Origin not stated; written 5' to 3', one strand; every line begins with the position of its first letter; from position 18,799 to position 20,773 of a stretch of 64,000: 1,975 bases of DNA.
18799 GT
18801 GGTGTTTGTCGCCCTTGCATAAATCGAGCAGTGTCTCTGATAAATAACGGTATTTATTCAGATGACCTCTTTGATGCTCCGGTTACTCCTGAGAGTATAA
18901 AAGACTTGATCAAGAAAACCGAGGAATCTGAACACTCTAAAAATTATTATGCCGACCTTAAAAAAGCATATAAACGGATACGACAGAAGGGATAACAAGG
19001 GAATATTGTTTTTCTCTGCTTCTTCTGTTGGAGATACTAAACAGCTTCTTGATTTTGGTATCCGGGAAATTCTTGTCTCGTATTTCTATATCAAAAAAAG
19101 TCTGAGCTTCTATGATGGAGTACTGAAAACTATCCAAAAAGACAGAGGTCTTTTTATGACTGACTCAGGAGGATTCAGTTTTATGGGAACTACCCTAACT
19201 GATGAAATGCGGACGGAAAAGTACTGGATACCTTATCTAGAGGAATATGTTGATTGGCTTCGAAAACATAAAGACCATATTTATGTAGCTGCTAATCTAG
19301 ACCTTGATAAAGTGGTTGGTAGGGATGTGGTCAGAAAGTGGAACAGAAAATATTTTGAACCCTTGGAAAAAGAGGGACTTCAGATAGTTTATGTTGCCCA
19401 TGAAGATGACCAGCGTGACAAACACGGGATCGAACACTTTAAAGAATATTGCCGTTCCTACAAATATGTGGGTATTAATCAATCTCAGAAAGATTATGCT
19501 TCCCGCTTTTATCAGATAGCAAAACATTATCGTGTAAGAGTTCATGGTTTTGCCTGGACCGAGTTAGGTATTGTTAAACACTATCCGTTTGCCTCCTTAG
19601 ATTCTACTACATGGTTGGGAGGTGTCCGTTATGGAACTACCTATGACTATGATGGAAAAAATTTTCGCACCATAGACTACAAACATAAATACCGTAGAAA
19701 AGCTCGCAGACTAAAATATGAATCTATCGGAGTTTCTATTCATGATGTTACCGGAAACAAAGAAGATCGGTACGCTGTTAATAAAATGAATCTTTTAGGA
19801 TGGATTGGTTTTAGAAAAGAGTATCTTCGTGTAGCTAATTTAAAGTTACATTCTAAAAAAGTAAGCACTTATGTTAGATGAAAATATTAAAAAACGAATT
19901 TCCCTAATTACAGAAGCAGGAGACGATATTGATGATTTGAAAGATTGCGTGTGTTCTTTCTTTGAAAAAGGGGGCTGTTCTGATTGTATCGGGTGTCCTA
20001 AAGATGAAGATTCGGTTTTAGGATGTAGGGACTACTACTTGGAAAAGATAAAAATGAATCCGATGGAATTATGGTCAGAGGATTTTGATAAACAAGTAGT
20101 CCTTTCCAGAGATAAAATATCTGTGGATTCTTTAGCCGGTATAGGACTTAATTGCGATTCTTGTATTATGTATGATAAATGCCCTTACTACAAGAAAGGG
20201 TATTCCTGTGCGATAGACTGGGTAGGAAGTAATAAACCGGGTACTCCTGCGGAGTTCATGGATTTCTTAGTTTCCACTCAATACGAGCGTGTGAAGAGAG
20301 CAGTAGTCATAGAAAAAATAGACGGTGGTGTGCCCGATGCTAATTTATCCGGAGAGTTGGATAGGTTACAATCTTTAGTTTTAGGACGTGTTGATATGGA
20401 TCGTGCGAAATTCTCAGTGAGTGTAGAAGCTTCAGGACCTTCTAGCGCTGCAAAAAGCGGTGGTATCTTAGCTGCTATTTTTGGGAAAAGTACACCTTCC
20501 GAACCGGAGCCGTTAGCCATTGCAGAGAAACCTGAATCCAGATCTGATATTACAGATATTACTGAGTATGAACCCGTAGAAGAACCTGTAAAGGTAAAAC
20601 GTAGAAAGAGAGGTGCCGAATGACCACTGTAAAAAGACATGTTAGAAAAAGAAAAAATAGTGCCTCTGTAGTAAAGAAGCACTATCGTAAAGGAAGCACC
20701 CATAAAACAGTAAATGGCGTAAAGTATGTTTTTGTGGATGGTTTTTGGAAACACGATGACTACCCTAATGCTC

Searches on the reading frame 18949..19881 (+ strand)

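Call 59: search_protein_families(library=pfam, proteins=[window:18949-19881:+], max_evalue=0.001)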
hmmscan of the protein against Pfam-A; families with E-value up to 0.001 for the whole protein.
window:18949-19881:+ (310 aa): 0 families

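Call 81: search_protein_families(library=phrogs, proteins=[window:18949-19881:+], max_evalue=0.001)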
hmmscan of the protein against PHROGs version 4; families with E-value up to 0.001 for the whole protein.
window:18949-19881:+ (310 aa): 2 families
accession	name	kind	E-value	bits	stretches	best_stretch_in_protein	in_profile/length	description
phrog_887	-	moron, auxiliary metabolic gene and host takeover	3.6e-35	122.8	1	17-247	9-232/509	queuine tRNA-ribosyltransferase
phrog_7068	-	moron, auxiliary metabolic gene and host takeover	0.00023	21.3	1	39-268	6-220/346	queuine tRNA-ribosyltransferase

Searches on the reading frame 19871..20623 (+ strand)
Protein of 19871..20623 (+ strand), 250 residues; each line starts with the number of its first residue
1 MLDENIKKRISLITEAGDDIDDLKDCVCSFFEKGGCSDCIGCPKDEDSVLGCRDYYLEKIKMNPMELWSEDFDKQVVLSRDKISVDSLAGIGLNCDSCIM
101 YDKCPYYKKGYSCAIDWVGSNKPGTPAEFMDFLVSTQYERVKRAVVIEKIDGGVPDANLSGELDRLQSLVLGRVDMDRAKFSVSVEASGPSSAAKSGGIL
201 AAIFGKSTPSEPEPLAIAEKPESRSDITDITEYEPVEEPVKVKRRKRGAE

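Call 81: search_protein_families(library=phrogs, proteins=[window:19871-20623:+], max_evalue=0.001)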
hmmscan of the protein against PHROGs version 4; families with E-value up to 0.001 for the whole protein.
window:19871-20623:+ (250 aa): 1 family
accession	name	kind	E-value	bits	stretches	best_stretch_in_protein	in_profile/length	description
phrog_887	-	moron, auxiliary metabolic gene and host takeover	9.8e-18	65.3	1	93-229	364-495/509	queuine tRNA-ribosyltransferase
